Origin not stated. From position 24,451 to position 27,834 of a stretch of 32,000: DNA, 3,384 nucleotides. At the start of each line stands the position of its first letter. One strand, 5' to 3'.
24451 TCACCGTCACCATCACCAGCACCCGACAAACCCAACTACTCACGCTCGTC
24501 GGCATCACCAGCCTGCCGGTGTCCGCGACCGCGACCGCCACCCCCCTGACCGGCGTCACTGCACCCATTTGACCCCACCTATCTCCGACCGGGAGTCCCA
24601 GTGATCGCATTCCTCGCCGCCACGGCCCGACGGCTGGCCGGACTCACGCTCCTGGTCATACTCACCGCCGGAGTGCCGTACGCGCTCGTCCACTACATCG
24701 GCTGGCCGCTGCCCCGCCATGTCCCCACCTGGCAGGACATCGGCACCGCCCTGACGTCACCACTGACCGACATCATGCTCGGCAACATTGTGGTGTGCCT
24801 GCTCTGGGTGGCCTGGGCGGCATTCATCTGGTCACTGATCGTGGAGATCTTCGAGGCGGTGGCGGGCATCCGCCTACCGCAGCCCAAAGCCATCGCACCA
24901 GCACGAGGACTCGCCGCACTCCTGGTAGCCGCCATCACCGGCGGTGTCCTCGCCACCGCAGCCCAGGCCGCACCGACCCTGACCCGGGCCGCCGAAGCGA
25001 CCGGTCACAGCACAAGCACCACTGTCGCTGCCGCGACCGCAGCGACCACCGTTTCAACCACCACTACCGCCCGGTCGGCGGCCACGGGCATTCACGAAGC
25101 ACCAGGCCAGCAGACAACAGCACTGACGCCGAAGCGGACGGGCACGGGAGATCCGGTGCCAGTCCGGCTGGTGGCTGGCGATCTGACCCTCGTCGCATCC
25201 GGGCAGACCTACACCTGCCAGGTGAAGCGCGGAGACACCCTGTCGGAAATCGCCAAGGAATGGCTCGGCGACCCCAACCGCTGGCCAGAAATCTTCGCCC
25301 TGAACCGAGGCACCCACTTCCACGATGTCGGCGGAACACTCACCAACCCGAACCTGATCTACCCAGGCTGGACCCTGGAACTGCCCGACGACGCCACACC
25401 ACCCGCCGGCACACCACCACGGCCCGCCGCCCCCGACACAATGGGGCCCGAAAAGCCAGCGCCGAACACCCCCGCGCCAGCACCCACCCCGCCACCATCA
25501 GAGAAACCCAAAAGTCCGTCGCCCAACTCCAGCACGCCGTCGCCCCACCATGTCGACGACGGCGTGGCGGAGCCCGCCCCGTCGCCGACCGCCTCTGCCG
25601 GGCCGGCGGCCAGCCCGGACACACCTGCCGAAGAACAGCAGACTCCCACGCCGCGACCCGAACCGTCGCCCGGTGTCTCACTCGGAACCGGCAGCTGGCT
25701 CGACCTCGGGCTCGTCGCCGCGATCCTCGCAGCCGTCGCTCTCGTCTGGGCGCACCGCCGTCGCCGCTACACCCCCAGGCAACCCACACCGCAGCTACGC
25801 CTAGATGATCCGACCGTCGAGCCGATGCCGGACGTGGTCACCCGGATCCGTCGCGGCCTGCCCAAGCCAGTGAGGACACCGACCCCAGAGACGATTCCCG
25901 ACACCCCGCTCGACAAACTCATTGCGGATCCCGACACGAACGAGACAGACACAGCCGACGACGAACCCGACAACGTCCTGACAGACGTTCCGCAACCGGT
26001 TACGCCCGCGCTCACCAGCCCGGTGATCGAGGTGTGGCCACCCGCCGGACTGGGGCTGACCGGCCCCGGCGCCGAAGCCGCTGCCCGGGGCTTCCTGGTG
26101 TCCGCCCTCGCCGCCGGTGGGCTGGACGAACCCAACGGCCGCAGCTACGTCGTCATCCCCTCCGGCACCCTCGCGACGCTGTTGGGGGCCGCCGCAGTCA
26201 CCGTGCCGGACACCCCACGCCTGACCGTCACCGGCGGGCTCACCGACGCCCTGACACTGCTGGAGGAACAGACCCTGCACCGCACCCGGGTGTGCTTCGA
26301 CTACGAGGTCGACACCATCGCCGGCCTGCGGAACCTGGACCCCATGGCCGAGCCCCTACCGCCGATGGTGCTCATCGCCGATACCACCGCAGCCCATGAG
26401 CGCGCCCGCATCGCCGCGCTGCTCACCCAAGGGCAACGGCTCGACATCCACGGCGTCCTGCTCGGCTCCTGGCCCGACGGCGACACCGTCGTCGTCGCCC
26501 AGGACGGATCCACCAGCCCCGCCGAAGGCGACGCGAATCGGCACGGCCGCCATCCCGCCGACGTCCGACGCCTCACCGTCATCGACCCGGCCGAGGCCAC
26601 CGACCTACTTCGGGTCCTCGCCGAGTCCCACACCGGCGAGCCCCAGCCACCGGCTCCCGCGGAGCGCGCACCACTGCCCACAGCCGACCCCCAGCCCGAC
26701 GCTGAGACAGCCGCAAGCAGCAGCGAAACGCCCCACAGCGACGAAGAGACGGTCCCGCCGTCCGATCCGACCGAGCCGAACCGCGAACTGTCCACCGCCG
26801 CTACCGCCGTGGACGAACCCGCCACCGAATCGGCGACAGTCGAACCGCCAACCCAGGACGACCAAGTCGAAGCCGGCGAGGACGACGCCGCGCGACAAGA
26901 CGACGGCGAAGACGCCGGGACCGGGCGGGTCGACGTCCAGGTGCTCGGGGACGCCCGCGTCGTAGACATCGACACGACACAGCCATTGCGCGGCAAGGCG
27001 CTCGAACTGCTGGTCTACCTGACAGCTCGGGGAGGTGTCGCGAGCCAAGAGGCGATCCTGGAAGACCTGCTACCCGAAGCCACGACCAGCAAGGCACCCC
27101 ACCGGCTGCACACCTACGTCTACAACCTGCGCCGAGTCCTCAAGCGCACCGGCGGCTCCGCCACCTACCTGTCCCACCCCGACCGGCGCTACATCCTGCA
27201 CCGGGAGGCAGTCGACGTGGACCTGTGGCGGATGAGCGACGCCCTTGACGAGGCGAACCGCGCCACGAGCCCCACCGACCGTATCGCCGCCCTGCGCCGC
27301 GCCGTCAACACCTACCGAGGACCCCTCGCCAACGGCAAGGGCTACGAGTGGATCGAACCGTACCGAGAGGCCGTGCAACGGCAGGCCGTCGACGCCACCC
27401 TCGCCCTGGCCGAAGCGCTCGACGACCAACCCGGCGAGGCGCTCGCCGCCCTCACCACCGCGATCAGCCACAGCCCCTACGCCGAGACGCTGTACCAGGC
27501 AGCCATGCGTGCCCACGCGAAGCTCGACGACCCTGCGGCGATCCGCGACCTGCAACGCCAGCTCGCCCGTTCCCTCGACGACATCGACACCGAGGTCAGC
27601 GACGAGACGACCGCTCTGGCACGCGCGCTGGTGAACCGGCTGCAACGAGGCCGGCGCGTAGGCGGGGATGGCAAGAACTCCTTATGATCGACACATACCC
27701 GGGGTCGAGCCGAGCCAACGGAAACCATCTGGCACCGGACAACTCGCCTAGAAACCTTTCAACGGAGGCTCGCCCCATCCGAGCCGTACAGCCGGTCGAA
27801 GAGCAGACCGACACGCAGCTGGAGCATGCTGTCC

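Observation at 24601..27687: Membrane-tethered LysM sensor fused to a SARP-type (wHTH + BTAD) transcription factor as the last large gene of the tad operon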

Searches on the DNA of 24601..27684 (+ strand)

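Call 105: search_rna_families(source=L030, start=11400, end=11850, threshold=evalue, max_evalue=1)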
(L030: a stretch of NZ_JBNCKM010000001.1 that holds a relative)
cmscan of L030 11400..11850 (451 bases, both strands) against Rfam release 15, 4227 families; matches with E-value up to 1: 0.
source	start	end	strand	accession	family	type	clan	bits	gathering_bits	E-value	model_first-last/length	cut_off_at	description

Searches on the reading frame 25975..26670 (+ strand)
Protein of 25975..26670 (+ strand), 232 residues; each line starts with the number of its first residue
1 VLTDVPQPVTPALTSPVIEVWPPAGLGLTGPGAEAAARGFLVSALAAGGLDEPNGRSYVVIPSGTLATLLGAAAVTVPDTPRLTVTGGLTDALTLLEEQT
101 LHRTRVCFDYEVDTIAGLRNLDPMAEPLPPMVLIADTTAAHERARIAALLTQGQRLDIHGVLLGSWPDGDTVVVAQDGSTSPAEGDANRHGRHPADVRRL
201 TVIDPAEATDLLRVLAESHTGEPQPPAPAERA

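Call 40: search_solved_structures(query=A3, max_evalue=10, show_alignments=3)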
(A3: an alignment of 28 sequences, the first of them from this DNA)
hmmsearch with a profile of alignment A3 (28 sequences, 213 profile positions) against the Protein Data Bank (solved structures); distinct sequences matched with E-value up to 10: 0.
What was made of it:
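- Closest known: FtsK/HerA-superfamily membrane ATPases. Different: No sequence-level similarity is detectable: a profile search of the PDB gave no hits (call 40).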

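Call 41: predict_structure(alignment_id=A2)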
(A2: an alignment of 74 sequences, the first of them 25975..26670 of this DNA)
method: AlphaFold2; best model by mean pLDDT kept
length: 232 residues; sequences in the alignment: 74
mean_pLDDT: 87.5   pTM: 0.85
mean pLDDT of the five models: 87.5, 84.4, 83.9, 79.8, 79.4
residues with pLDDT >= 90: 163; 70-90: 40; 50-70: 13; < 50: 16
segments of 3 or more residues with pLDDT < 50: 1-15
pLDDT, mean of each block of 10 residues (from residue 1): 37 55 92 97 88 86 98 91 96 98 97 94 92 95 95 93 93 96 77 87 95 92 74 51
secondary structure, 60 per line:
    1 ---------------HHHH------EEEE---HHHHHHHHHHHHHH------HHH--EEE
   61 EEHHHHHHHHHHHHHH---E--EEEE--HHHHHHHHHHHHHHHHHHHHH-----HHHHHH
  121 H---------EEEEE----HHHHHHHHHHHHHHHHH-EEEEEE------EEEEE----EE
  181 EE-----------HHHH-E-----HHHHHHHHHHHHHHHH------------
elements in order: H16-19 E26-29 H33-46 E58-62 H63-76 E83-86 H89-109 H115-121 E131-135 H140-156 E158-163 E170-174 E179-182 H194-197 H205-220
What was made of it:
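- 26011..26664 (+): Cytoplasmic FtsK/EssC/EccC-fold P-loop domain, residues ~471-688. It is the most conserved part of the family. Dedicated AlphaFold model, pLDDT 87.5 and pTM 0.85 (call 41).
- On FtsK/HerA-superfamily ATPases: The model has pLDDT 87.5 (call 41).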

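Call 43: fold_search(model_id=the predicted structure, library=pdb)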
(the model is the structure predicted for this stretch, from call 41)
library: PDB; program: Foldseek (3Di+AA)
matches with E <= 10: 1001; with E <= 0.001: 10
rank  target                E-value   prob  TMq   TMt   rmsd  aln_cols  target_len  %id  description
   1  4lya                  1.6e-06  1.00  0.53  0.26   6.4       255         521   15  EssC (ATPases 2 and 3) from Geobacillus thermodenitrificans (SeMet) (released 2015-02-04)
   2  2ius_A                3.0e-05  1.00  0.57  0.36   5.2       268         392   14  E. coli FtsK motor domain (released 2006-08-29)
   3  6t8g_A                3.4e-05  1.00  0.55  0.35   6.6       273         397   15  Stalled FtsK motor domain bound to dsDNA (released 2019-11-20)
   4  6t8b_D                4.4e-05  1.00  0.55  0.35   7.3       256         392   16  FtsK motor domain with dsDNA, translocating state (released 2019-11-20)
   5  5fv0_A                5.9e-05  1.00  0.55  0.28   8.0       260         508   16  The cytoplasmic domain of EssC (released 2016-03-02)
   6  4nh0_A                8.1e-05  1.00  0.41  0.13  11.3       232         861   15  Cytoplasmic domain of the Thermomonospora curvata Type VII Secretion ATPase EccC (released 2015-02-11)
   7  4n1a_B                1.2e-04  1.00  0.55  0.26   7.7       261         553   18  Thermomonospora curvata EccC (ATPases 2 and 3) in complex with a signal sequence peptide (released 2015-02-11)
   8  6t8b_B                1.2e-04  1.00  0.58  0.36   6.0       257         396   15  FtsK motor domain with dsDNA, translocating state (released 2019-11-20)
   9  6o1w_B                1.6e-04  1.00  0.39  0.28   5.0       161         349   12  Structure of pCW3 conjugation coupling protein TcpA monomer orthorhombic crystal form (released 2020-02-26)
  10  6o1z                  3.7e-04  1.00  0.40  0.27   4.6       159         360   12  Structure of pCW3 conjugation coupling protein TcpA hexagonal crystal form (released 2020-03-04)
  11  6o1x_B                2.6e-03  1.00  0.39  0.27   5.0       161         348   12  Structure of pCW3 conjugation coupling protein TcpA monomer form with ATPgS (released 2020-02-26)
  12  8br9_A                3.2e-03  0.97  0.37  0.39   7.3       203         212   13  Stapled peptide SP24 in complex with humanised RadA mutant HumRadA22 (released 2023-03-08)
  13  4tle_C                9.6e-03  0.82  0.33  0.35   7.6       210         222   11  Crystal structure of N-terminal C1 domain of KaiC (released 2015-07-01)
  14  4tl8_C                1.3e-02  0.69  0.31  0.32   8.5       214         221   10  Crystal structure of N-terminal C1 domain of KaiC (released 2015-07-01)
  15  4tle_F                2.1e-02  0.72  0.32  0.35   7.7       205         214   11  Crystal structure of N-terminal C1 domain of KaiC (released 2015-07-01)
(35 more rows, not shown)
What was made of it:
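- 26011..26664 (+): Foldseek: EssC E=1.6e-6, FtsK motor E=3e-5, EccC, TcpA (call 43).
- On FtsK/HerA-superfamily ATPases: TM is 0.53-0.58 (normalised to the query) for the EssC, FtsK and 4n1a hits, and about 0.4 for 4nh0 and TcpA (call 43).
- Closest known: FtsK/HerA-superfamily membrane ATPases. Same: The central domain has this fold (call 43).
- Checked: The 'about 380 aa of unknown fold' is really an ~85-aa disordered linker plus a ~215-aa FtsK/EssC-fold domain (calls 41 and 43).
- The central domain's best fold matches are DNA or substrate translocases and a conjugation coupling protein: FtsK, EssC/EccC and TcpA (call 43).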

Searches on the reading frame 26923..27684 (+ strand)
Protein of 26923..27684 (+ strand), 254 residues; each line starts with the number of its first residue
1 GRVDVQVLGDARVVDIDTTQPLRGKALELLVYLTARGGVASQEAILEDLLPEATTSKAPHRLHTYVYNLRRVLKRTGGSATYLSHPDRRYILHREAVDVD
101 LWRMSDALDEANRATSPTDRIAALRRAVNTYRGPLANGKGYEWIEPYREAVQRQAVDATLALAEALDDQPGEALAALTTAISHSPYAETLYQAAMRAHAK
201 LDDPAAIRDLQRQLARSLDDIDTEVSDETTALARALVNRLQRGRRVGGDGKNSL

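Call 53: search_solved_structures(query=window:26923-27684:+, max_evalue=0.01, show_alignments=3)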
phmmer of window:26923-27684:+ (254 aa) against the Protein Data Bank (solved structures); distinct sequences matched with E-value up to 0.01: 0.
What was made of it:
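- Tried and rejected: A profile search of the PDB gave nothing at E ≤ 10 (call 40), and single-sequence phmmer with the C-terminus gave nothing (call 53).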
